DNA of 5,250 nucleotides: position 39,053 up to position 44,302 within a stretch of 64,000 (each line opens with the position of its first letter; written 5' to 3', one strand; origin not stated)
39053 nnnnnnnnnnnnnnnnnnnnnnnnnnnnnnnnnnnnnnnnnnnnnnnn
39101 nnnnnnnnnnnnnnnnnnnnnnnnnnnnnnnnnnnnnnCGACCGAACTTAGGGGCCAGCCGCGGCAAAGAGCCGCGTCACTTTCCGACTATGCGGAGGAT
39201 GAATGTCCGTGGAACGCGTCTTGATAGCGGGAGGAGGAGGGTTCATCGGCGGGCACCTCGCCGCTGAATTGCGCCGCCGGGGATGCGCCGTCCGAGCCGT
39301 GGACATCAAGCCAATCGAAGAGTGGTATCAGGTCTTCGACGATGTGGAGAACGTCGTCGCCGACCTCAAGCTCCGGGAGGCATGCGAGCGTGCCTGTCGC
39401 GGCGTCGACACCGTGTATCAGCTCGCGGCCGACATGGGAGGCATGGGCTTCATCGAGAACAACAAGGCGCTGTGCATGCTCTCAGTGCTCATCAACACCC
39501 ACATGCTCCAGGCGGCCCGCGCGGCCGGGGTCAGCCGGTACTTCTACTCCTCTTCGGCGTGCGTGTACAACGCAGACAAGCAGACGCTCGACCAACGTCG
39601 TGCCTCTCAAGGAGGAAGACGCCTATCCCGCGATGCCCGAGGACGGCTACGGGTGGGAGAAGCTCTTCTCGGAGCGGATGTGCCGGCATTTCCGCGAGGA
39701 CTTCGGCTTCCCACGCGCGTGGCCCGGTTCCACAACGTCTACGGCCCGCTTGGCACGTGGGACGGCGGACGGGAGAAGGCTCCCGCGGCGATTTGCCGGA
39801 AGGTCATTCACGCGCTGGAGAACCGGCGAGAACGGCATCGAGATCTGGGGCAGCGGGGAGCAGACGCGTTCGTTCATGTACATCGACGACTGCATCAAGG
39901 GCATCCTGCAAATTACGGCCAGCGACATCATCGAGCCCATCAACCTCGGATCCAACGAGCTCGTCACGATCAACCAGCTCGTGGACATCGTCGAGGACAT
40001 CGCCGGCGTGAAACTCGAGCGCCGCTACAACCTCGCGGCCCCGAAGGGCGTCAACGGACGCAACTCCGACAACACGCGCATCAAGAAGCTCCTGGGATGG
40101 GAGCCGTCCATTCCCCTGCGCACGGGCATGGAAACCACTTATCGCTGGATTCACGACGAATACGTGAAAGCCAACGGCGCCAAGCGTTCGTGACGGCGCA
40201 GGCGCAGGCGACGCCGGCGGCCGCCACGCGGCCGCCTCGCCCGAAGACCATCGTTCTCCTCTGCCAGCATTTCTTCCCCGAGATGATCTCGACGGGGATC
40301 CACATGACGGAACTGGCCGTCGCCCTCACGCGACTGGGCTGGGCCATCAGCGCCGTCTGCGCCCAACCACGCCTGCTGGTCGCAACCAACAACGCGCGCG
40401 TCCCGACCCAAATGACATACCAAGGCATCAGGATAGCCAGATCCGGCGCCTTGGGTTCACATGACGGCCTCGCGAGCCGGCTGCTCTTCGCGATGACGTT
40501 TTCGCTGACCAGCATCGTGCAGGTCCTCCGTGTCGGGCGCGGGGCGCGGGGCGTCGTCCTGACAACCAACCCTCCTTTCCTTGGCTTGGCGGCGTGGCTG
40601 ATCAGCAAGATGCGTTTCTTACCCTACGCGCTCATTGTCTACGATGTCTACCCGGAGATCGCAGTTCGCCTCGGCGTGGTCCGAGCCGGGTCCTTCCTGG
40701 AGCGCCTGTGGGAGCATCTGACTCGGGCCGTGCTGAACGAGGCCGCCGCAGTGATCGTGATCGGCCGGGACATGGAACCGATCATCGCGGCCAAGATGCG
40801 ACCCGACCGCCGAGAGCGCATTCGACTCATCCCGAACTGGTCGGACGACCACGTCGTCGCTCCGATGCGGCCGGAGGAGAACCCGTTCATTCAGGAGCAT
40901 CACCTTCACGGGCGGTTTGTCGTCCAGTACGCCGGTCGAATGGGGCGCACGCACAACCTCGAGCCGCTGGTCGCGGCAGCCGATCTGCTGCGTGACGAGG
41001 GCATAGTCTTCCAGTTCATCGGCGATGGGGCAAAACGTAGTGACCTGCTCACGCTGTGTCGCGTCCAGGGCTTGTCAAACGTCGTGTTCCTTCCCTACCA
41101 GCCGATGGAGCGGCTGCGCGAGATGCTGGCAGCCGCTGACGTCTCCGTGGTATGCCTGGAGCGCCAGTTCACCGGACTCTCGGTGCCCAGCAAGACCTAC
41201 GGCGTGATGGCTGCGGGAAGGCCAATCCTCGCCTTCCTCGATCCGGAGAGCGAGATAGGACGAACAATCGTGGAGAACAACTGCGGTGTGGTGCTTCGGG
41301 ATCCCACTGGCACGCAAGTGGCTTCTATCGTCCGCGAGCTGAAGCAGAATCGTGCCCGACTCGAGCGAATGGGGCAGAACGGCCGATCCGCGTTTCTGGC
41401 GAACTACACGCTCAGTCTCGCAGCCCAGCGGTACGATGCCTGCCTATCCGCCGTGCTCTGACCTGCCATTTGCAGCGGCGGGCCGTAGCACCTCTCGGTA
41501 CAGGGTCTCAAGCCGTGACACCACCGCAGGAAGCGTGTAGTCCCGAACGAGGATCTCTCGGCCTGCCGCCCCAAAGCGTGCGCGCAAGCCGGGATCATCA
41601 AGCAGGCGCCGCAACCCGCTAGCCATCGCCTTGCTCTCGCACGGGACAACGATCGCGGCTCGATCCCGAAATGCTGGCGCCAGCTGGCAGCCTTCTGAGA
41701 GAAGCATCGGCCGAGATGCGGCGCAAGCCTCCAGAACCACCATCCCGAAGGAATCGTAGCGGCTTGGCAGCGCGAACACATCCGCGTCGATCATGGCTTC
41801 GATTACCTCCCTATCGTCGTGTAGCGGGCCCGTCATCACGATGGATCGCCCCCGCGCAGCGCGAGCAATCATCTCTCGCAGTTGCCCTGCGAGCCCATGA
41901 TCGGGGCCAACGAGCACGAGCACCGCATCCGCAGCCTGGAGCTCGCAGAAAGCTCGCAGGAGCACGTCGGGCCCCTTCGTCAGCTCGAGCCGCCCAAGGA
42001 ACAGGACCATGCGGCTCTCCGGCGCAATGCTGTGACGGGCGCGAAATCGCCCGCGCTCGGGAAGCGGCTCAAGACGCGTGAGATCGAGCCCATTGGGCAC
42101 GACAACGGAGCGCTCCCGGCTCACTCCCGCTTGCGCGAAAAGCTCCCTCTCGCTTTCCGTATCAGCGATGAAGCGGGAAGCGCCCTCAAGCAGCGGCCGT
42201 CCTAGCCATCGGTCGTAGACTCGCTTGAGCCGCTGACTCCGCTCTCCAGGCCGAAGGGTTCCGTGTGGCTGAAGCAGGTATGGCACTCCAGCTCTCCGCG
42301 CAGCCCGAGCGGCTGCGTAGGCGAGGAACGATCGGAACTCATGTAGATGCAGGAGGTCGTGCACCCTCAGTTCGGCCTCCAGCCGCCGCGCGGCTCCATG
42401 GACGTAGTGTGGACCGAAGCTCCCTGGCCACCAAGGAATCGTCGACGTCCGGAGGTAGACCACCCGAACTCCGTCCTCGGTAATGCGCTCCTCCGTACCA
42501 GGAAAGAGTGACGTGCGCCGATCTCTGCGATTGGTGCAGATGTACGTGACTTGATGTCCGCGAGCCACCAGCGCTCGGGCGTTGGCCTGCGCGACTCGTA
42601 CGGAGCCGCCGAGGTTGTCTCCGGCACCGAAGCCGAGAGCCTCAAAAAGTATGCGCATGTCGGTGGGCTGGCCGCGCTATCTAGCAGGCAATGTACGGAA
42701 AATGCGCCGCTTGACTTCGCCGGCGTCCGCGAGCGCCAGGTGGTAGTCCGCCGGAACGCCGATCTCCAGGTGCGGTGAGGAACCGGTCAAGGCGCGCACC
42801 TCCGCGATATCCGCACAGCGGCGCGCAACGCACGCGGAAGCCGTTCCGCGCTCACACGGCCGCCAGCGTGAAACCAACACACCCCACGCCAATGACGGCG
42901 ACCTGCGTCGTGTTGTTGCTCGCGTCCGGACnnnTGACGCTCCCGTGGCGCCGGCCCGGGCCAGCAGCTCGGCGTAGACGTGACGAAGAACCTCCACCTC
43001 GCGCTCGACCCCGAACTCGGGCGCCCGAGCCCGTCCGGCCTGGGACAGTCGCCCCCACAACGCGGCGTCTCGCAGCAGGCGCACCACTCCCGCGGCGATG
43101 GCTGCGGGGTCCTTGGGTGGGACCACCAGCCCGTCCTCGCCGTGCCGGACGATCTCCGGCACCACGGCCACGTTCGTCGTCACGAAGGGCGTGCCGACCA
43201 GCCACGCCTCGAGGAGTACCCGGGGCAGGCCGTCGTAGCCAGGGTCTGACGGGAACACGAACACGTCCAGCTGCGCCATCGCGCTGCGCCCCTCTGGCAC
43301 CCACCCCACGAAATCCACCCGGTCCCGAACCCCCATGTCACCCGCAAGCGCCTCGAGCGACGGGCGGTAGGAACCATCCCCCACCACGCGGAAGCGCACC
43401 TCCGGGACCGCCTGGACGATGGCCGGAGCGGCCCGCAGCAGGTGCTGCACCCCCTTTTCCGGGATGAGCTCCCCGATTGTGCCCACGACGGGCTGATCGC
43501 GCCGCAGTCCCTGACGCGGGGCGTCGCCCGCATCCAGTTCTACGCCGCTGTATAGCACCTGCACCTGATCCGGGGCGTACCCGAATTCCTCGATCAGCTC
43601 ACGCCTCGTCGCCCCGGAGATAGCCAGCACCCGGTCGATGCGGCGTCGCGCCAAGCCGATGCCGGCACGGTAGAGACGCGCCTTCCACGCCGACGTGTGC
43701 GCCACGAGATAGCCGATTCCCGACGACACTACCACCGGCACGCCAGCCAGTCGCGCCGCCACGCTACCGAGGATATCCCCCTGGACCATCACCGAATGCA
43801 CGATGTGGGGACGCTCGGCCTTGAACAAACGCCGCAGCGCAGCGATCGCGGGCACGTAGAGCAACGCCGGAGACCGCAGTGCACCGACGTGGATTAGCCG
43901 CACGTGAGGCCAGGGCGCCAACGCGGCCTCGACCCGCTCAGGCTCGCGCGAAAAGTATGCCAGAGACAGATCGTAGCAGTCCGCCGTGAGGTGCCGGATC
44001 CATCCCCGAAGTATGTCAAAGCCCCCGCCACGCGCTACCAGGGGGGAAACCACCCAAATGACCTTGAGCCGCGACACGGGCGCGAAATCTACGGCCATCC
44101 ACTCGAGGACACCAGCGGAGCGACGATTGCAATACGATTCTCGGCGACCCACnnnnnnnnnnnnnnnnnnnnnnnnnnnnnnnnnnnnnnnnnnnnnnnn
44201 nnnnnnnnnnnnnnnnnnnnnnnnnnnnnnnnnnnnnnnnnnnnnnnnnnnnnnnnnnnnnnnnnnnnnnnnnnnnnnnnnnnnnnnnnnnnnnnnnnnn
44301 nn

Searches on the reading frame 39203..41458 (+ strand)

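Call 11: search_protein_families(library=pfam, proteins=[window:39203-41458:+], max_evalue=0.01)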
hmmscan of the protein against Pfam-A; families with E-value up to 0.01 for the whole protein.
window:39203-41458:+ (752 aa): 8 families
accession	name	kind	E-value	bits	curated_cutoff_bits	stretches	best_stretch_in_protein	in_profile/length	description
PF01370.27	Epimerase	-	2e-17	63.8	20.9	1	6-128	1-125/240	NAD dependent epimerase/dehydratase family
PF00534.26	Glycos_transf_1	-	5.4e-12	46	26.4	1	569-729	13-171/172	Glycosyl transferases group 1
PF13692.12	Glyco_trans_1_4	-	3.9e-11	43.8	27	1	572-699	2-125/142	Glycosyl transferases group 1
PF01073.25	3Beta_HSD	-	2.9e-08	33.5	22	1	7-122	1-120/280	3-beta hydroxysteroid dehydrogenase/isomerase family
PF13460.12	NAD_binding_10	-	6.9e-08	33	27.2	1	10-131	1-111/184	NAD(P)H-binding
PF05368.20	NmrA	-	9.3e-07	29.2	27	1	4-118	3-107/298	NmrA-like family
PF13524.12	Glyco_trans_1_2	-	3.1e-06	27.6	25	1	596-742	12-140/144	Glycosyl transferase-like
PF16363.11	GDP_Man_Dehyd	-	1.8e-05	24.8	27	1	7-122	1-133/332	GDP-mannose 4,6 dehydratase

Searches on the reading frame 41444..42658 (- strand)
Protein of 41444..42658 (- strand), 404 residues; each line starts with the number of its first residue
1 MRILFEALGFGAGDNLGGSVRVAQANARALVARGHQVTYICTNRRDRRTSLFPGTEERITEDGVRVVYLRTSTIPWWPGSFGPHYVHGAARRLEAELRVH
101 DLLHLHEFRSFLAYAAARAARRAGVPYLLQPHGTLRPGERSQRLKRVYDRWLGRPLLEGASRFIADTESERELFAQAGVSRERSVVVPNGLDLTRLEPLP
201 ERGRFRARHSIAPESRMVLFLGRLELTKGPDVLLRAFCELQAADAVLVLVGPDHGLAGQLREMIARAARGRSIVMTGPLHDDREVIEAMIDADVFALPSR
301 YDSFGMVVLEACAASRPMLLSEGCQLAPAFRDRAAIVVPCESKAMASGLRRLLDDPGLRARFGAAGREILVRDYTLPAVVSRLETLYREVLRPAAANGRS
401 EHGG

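Call 11: search_protein_families(library=pfam, proteins=[window:41447-42658:-], max_evalue=0.01)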
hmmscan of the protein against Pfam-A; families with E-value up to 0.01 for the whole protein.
window:41447-42658:- (404 aa): 6 families
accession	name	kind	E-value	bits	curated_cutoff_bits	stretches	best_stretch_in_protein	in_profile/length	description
PF13579.12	Glyco_trans_4_4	-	1.3e-27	97.5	29.7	1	17-190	1-158/158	Glycosyl transferase 4-like domain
PF00534.26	Glycos_transf_1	-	6.9e-27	94.5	26.4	1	204-368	4-171/172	Glycosyl transferases group 1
PF13439.12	Glyco_transf_4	-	3.7e-24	86.1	28.5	1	17-195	2-170/170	Glycosyltransferase Family 4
PF13692.12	Glyco_trans_1_4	-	3.3e-21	76.5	27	1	217-355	3-142/142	Glycosyl transferases group 1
PF20706.3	GT4-conflict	-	1.6e-13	50.9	26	1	188-333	169-323/385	Family 4 Glycosyltransferase in conflict systems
PF13524.12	Glyco_trans_1_2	-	2.1e-06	28.2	25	1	285-381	40-140/144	Glycosyl transferase-like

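Call 56: find_encoding_contigs(protein=window:41444-42658:-, flank=10000, max_places=6)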
Protein window:41444-42658:- (404 aa): no gene with exactly this product is on record in the collection.

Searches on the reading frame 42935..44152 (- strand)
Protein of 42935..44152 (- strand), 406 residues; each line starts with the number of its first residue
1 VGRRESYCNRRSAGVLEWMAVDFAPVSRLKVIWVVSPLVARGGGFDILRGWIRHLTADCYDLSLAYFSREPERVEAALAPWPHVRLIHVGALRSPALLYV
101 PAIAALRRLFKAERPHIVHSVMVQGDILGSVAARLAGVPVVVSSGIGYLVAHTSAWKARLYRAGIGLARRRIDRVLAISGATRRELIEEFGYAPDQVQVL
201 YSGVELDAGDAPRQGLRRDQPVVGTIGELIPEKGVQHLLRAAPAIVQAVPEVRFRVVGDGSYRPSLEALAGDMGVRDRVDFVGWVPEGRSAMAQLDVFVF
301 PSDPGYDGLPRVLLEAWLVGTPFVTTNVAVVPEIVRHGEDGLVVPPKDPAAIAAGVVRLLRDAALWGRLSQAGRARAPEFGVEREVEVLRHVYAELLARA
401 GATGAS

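Call 11: search_protein_families(library=pfam, proteins=[window:42935-44152:-], max_evalue=0.01)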
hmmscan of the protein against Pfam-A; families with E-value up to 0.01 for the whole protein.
window:42935-44152:- (406 aa): 6 families
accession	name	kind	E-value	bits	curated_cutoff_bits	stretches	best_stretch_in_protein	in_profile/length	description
PF13692.12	Glyco_trans_1_4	-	9e-39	133.4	27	1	221-362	2-142/142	Glycosyl transferases group 1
PF00534.26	Glycos_transf_1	-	5e-34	117.7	26.4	1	214-375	9-171/172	Glycosyl transferases group 1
PF13579.12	Glyco_trans_4_4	-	1e-17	65.3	29.7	1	48-201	7-156/158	Glycosyl transferase 4-like domain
PF13439.12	Glyco_transf_4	-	7.7e-17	62.3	28.5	1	50-207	10-169/170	Glycosyltransferase Family 4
PF13477.12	Glyco_trans_4_2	-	1.1e-07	32.5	23.4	1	51-178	16-138/139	Glycosyl transferase 4-like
PF13524.12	Glyco_trans_1_2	-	0.00036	20.9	25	1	245-377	5-129/144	Glycosyl transferase-like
